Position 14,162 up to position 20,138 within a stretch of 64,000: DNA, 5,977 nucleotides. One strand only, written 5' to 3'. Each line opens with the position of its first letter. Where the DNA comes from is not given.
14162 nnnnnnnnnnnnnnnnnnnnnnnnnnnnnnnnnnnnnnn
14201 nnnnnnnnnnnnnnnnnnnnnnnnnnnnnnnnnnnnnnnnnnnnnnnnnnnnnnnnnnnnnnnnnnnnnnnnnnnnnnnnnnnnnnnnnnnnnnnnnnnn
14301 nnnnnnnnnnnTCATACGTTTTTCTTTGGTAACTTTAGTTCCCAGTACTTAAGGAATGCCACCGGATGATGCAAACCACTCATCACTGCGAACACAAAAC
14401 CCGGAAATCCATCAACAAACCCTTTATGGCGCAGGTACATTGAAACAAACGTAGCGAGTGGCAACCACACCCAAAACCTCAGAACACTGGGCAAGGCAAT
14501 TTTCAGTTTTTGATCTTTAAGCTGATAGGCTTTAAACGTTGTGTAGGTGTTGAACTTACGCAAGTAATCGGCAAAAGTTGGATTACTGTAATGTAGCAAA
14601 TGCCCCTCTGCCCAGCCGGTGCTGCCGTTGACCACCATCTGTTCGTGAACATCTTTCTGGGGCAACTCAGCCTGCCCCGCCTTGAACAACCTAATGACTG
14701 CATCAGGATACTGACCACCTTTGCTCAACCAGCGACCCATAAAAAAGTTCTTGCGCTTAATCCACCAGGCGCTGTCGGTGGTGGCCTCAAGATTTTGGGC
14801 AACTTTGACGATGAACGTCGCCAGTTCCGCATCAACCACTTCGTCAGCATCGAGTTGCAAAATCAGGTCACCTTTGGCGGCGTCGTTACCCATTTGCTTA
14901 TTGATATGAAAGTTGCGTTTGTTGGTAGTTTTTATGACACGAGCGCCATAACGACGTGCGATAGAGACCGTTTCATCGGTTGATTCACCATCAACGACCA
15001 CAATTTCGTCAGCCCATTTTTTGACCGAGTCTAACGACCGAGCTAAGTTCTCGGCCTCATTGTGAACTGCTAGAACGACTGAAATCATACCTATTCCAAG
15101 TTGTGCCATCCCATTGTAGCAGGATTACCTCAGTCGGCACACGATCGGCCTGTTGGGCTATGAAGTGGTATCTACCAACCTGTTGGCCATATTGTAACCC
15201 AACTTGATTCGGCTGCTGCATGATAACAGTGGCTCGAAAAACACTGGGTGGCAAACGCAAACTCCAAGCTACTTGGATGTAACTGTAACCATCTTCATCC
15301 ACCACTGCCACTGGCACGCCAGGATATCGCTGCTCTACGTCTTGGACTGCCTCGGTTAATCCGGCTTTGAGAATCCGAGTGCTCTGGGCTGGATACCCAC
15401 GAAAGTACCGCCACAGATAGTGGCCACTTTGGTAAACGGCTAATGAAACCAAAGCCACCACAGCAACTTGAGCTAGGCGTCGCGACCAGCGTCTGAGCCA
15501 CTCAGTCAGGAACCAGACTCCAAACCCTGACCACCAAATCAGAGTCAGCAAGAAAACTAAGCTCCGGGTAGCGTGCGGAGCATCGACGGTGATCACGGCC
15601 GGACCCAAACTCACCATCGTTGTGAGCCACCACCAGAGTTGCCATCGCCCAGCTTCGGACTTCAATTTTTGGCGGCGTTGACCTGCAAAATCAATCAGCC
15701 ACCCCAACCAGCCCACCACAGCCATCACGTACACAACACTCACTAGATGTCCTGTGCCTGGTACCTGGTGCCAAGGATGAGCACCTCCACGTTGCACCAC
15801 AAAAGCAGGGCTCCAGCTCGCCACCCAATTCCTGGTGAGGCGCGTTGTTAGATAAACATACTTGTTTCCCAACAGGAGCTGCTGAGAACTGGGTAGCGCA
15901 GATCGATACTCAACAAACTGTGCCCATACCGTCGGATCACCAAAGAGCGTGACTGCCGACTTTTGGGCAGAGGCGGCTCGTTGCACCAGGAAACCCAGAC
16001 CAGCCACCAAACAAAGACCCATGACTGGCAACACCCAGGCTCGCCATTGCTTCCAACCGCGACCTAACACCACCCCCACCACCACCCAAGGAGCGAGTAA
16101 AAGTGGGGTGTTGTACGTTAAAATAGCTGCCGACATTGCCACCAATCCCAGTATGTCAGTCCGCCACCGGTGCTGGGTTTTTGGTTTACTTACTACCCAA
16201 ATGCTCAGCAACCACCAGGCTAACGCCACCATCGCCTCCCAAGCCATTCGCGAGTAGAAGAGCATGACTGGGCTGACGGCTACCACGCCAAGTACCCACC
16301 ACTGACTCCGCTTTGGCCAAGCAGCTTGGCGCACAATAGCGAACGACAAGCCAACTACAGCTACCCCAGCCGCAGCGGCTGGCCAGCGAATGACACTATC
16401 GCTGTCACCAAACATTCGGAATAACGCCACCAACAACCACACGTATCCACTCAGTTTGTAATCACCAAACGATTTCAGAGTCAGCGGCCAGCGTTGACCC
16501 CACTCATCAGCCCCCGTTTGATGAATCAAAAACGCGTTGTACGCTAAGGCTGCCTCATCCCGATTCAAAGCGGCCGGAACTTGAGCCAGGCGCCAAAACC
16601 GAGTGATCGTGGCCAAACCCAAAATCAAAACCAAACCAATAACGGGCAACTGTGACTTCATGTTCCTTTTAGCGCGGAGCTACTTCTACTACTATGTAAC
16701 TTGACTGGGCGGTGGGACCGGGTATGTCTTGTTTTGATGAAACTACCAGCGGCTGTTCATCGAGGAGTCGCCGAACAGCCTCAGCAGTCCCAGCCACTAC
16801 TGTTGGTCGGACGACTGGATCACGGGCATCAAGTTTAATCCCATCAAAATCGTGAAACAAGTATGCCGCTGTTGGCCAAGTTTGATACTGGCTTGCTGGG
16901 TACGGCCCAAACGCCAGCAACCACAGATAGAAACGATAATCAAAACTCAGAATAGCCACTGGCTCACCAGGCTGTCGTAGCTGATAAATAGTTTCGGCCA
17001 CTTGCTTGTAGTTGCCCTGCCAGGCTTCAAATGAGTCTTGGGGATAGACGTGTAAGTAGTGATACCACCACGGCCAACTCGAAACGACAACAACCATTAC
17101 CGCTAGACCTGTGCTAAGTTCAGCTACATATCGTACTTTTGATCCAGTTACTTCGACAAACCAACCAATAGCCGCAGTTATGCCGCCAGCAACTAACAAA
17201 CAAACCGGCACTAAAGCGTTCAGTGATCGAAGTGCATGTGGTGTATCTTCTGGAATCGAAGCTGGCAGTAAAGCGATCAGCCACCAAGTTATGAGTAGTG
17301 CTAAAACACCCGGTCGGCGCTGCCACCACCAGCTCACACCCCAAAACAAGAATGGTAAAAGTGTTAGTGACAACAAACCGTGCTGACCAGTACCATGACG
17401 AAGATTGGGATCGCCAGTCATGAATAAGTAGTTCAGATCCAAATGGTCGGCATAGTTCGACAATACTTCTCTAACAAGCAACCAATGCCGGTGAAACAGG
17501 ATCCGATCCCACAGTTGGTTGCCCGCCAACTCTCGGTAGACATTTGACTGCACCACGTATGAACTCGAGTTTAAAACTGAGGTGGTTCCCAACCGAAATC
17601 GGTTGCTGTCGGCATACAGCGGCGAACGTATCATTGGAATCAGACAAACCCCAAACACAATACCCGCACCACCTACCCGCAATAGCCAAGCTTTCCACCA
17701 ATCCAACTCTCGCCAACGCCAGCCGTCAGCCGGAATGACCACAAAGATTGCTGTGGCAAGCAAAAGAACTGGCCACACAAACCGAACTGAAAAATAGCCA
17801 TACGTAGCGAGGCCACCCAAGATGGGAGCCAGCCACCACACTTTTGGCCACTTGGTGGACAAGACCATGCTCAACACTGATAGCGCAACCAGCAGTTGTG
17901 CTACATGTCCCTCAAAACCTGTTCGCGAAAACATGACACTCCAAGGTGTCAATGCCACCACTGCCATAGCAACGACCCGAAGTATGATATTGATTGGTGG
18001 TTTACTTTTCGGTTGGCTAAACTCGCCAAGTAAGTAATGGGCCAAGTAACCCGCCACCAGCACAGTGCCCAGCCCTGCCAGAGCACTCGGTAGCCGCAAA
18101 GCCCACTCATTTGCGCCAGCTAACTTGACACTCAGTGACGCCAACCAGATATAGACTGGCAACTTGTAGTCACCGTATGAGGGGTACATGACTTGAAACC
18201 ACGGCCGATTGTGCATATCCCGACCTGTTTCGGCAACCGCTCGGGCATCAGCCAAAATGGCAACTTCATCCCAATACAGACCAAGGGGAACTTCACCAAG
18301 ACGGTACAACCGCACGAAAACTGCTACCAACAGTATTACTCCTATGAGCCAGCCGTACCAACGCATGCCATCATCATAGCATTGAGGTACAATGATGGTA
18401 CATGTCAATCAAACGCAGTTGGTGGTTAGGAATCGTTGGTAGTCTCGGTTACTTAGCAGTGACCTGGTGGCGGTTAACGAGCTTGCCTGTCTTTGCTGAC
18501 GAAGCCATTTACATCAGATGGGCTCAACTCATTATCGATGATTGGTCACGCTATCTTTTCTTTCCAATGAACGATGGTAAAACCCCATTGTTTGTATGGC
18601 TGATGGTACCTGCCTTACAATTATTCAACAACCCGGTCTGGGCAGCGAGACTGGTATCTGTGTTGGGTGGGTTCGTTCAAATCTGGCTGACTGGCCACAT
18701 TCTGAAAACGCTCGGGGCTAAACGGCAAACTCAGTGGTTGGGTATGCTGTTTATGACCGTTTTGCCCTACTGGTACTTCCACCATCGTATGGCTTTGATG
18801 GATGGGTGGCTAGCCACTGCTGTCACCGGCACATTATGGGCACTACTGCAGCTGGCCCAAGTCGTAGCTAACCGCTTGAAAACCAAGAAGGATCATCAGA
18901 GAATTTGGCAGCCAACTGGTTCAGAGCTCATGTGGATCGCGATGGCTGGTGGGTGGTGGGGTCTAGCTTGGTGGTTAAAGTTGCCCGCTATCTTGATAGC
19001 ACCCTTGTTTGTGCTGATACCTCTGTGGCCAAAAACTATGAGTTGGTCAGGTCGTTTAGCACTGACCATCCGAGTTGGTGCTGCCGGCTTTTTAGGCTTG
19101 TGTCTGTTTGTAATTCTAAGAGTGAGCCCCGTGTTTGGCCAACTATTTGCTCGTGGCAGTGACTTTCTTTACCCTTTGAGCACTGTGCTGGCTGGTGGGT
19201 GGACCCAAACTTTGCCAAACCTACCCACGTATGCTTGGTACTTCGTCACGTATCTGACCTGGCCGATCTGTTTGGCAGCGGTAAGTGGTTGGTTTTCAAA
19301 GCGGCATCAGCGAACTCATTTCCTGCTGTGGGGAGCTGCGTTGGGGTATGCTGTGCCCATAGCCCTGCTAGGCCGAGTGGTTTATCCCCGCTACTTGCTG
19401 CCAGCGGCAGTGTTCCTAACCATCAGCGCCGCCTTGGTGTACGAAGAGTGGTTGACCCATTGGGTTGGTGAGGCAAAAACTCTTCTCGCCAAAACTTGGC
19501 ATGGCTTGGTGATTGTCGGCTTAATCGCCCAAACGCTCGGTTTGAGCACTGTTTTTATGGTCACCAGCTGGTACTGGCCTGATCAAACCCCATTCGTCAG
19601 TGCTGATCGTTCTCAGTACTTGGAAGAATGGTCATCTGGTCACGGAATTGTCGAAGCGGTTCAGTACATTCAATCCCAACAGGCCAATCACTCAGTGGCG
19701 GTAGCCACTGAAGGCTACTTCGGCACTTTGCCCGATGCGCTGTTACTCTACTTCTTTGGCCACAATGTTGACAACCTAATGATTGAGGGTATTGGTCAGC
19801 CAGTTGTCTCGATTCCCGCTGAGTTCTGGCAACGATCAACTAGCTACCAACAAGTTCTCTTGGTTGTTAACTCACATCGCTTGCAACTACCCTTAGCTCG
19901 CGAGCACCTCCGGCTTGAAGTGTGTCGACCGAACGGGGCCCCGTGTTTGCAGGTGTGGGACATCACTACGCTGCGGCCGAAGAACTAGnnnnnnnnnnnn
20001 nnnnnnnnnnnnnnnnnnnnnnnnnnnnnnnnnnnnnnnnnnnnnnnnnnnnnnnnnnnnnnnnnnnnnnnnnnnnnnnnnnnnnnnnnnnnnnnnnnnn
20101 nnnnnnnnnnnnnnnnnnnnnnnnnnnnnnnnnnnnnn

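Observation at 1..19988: Approximately 20-kb cell-envelope glycosylation island rich in GT-C membrane glycosyltransferases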

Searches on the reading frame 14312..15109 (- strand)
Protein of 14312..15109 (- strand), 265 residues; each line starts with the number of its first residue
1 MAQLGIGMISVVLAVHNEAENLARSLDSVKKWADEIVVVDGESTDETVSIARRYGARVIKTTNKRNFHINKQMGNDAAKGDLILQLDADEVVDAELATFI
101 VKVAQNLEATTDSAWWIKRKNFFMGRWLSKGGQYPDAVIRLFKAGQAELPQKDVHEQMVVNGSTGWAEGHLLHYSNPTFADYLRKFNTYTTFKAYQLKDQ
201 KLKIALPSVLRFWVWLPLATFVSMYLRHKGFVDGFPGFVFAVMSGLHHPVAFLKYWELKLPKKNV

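Call 4: search_protein_families(library=pfam, proteins=[window:14312-15109:-], max_evalue=0.01)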
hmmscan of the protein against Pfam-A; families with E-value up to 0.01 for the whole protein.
window:14312-15109:- (265 aa): 2 families
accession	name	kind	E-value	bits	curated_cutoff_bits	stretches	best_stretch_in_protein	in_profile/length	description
PF00535.33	Glycos_transf_2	-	2e-21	77.1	23.3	1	10-120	1-121/168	Glycosyl transferase family 2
PF13704.12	Glyco_tranf_2_4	-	1.5e-05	25.8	27.5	1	16-93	1-85/98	Glycosyl transferase family 2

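Call 6: search_protein_families(library=ncbifam, proteins=[window:14312-15109:-], max_evalue=0.01)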
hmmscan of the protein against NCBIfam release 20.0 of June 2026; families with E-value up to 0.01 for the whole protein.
window:14312-15109:- (265 aa): 16 families
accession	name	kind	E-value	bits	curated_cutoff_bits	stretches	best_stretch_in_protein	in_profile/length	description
TIGR04283.1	glyco_like_mftF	equivalog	7.8e-16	58.3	182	1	9-108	1-101/221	TIGR04283 family arsenosugar biosynthesis glycosyltransferase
NF010496.0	PRK13915.1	equivalog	1.4e-09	37.5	262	1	8-89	32-126/307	glucosyl-3-phosphoglycerate synthase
NF007482.0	PRK10073.1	equivalog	1.5e-08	34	423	1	8-111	7-119/334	glycosyltransferase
TIGR04195.1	S_glycosyl_SunS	equivalog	9.4e-08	31.3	350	1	9-108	59-159/421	SunS family peptide S-glycosyltransferase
TIGR04182.1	glyco_TIGR04182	equivalog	9.8e-08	31.7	325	1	10-98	3-91/293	S-layer glycoprotein N-glycosyltransferase AglJ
TIGR03937.1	PgaC_IcaA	equivalog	5.3e-07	28.9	422.3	1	6-105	44-151/407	poly-beta-1,6-N-acetyl-D-glucosamine synthase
NF041391.1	DPhHxTase_Halo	equivalog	1.7e-05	23.9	375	1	16-93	4-82/213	dolichyl-phosphate hexose transferase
TIGR03965.1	mycofact_glyco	equivalog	2e-05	23.7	280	1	9-92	76-167/467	mycofactocin biosynthesis glycosyltransferase MftF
NF050050.1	ProtGlycPglI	equivalog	2.9e-05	23.6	500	1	8-107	3-112/306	GalNAc(5)-diNAcBac-PP-undecaprenol beta-1,3-glucosyltransferase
NF041875.1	EPS_EpsD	equivalog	3.9e-05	23.2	370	1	9-96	1-96/325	exopolysaccharide biosynthesis glycosyltransferase EpsD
NF053739.1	GlytfEpsEBac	equivalog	7.2e-05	21.9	450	1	9-91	3-94/265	glycosyltransferase EpsE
NF058614.1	PPMAGASynPpgS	equivalog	0.00014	21.4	370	1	11-61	4-54/226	polyprenyl-phospho-N-acetylgalactosaminyl synthase PpgS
NF007986.1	PRK10714.1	equivalog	0.00023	20.3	529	1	6-105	5-116/316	undecaprenyl-phosphate 4-deoxy-4-formamido-L-arabinose transferase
NF045692.1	OglycostaseCruG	equivalog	0.0016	17.4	600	1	6-56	40-93/386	2'-O-glycosyltransferase CruG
NF038302.1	EPS_HpsE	equivalog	0.0046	16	300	1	10-97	4-104/307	hormogonium polysaccharide biosynthesis glycosyltransferase HpsE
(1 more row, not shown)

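Call 74: search_solved_structures(query=window:14312-15109:-, max_evalue=0.01)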
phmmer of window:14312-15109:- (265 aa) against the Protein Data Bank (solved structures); distinct sequences matched with E-value up to 0.01: 9.
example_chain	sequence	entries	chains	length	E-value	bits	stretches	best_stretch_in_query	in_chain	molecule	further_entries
22ao_A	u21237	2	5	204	3.8e-11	46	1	9-158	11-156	GmaR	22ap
7msp_A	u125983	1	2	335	4.8e-05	26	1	11-109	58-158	SPbeta prophage-derived glycosyltransferase SunS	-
7msn_A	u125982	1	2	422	7.6e-05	25.3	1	11-109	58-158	SPbeta prophage-derived glycosyltransferase SunS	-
8viw_A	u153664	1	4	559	0.00033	23.2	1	8-92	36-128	Heparosan synthase B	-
8vh7_A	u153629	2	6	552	0.00034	23.2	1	8-92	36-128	Heparosan synthase B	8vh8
5mlz_A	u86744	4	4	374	0.00049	22.7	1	9-106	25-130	Dolichol monophosphate mannose synthase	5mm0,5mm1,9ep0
3bcv_A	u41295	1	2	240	0.00061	22.4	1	8-107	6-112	Putative glycosyltransferase protein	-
6p61_A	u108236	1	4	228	0.0012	21.4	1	9-103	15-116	Glycosyltransferase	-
7msk_A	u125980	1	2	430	0.0088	18.6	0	13-91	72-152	Glyco_trans_2-like domain-containing protein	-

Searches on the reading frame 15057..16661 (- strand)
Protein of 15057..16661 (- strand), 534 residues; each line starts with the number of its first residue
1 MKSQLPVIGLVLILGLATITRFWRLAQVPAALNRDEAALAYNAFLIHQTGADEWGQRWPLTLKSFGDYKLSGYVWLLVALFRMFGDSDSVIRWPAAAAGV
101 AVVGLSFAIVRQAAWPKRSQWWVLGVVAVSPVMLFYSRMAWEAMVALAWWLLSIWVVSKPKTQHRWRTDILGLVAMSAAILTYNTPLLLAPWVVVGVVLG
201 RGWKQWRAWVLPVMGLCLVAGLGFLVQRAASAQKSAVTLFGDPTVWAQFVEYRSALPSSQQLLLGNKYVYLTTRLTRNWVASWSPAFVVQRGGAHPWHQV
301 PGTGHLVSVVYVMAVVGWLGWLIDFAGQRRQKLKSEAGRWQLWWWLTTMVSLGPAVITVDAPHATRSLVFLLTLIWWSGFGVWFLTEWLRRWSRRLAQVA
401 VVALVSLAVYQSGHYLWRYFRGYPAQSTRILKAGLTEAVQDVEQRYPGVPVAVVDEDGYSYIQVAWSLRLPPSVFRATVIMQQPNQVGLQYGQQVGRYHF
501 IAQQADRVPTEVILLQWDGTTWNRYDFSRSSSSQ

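Call 4: search_protein_families(library=pfam, proteins=[window:15057-16661:-], max_evalue=0.01)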
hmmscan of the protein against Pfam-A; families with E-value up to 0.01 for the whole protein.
window:15057-16661:- (534 aa): 1 family
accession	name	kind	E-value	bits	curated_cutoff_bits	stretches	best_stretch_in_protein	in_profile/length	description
PF13231.12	PMT_2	-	8.2e-06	26.6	26.1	1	74-220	7-150/160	Dolichyl-phosphate-mannose-protein mannosyltransferase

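Call 6: search_protein_families(library=ncbifam, proteins=[window:15057-16661:-], max_evalue=0.01)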
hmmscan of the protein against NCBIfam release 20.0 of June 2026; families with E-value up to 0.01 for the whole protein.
window:15057-16661:- (534 aa): 0 families

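Call 9: search_protein_families(library=pfam, proteins=[window:15057-16661:-], max_evalue=10)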
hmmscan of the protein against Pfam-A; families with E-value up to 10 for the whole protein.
window:15057-16661:- (534 aa): 1 family
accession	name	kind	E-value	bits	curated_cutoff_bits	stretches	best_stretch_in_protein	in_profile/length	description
PF13231.12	PMT_2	-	8.2e-06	26.6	26.1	1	74-220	7-150/160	Dolichyl-phosphate-mannose-protein mannosyltransferase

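Call 25: search_solved_structures(query=A3, max_evalue=1, show_alignments=2)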
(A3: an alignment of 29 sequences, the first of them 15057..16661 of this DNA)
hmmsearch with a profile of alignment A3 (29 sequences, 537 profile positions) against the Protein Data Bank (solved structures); distinct sequences matched with E-value up to 1: 1.
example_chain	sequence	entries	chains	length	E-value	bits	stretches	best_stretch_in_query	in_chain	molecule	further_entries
4zdt_B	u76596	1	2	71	0.37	12.6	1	448-492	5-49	Structure-specific endonuclease subunit slx4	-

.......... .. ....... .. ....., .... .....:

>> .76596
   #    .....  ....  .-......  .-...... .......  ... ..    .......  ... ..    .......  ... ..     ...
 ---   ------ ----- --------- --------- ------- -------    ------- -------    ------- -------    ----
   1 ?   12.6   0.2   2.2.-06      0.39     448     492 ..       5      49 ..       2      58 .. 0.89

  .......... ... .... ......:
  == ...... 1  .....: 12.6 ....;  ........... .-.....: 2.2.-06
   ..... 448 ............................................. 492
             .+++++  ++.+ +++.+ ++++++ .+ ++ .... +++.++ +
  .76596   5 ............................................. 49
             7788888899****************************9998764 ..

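Call 28: search_protein_families(library=pfam, alignment_id=A3, max_evalue=0.1)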
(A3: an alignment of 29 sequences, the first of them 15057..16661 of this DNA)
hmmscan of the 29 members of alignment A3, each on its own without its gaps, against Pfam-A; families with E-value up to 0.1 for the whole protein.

A. member 1, window:15057-16661:- (534 aa): 1 family
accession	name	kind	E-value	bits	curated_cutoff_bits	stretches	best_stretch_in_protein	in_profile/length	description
PF13231.12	PMT_2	-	8.2e-06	26.6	26.1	1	74-220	7-150/160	Dolichyl-phosphate-mannose-protein mannosyltransferase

B. families by the number of members that match (of 29 scanned): 12 families
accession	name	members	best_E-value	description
PF13231.12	PMT_2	21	1.5e-13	Dolichyl-phosphate-mannose-protein mannosyltransferase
PF02366.24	PMT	5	9.6e-08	Dolichyl-phosphate-mannose-protein mannosyltransferase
PF19529.4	DUF6057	3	0.00012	Family of unknown function (DUF6057)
PF11992.13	TgpA_N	2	2.5e-05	TgpA N-terminal domain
PF14264.12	Glucos_trans_II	1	0.00022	Glucosyl transferase GtrII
PF20176.3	DUF6541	1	0.00029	Family of unknown function (DUF6541)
PF01901.21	O_anti_polymase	1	0.0055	Putative O-antigen polymerase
PF15971.10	Mannosyl_trans4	1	0.024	DolP-mannose mannosyltransferase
PF08229.16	SHR3_chaperone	1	0.04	ER membrane protein SH3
PF07646.21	Kelch_2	1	0.045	Kelch motif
PF12438.13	DUF3679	1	0.056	Protein of unknown function (DUF3679)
PF07297.17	DPM2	1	0.085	Dolichol phosphate-mannose biosynthesis regulatory protein (DPM2)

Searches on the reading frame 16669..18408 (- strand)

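Call 4: search_protein_families(library=pfam, proteins=[window:16669-18408:-], max_evalue=0.01)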
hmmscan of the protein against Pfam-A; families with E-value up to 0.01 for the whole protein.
window:16669-18408:- (579 aa): 1 family
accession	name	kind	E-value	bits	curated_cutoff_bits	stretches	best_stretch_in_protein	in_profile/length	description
PF13231.12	PMT_2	-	0.0017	19.1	26.1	1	84-237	4-142/160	Dolichyl-phosphate-mannose-protein mannosyltransferase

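Call 6: search_protein_families(library=ncbifam, proteins=[window:16669-18408:-], max_evalue=0.01)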
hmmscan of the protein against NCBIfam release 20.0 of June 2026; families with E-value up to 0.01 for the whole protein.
window:16669-18408:- (579 aa): 0 families

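Call 9: search_protein_families(library=pfam, proteins=[window:16669-18408:-], max_evalue=10)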
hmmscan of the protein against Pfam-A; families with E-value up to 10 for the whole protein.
window:16669-18408:- (579 aa): 1 family
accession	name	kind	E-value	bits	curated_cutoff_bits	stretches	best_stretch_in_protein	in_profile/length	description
PF13231.12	PMT_2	-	0.0017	19.1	26.1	1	84-237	4-142/160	Dolichyl-phosphate-mannose-protein mannosyltransferase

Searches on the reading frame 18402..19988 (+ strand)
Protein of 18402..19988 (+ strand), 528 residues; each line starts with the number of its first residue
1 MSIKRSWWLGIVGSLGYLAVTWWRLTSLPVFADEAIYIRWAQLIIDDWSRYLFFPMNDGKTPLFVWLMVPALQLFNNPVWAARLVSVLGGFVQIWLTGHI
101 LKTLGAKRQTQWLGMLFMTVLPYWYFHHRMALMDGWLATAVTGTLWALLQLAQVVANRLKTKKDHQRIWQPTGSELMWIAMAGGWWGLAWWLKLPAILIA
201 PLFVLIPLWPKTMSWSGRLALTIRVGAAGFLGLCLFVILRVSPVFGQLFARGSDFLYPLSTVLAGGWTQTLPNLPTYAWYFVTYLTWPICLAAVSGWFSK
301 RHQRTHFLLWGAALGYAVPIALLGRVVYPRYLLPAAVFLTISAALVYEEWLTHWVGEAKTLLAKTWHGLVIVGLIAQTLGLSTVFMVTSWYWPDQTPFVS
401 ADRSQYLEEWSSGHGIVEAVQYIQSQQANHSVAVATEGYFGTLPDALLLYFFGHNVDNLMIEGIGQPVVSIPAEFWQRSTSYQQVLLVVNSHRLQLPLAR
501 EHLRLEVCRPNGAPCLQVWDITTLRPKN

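Call 4: search_protein_families(library=pfam, proteins=[window:18402-19988:+], max_evalue=0.01)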
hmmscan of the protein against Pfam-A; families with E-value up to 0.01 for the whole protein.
window:18402-19988:+ (528 aa): 0 families

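Call 6: search_protein_families(library=ncbifam, proteins=[window:18402-19988:+], max_evalue=0.01)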
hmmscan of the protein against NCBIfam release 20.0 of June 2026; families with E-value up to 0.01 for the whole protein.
window:18402-19988:+ (528 aa): 0 families

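Call 9: search_protein_families(library=pfam, proteins=[window:18402-19988:+], max_evalue=10)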
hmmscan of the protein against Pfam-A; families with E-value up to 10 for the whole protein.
window:18402-19988:+ (528 aa): 0 families
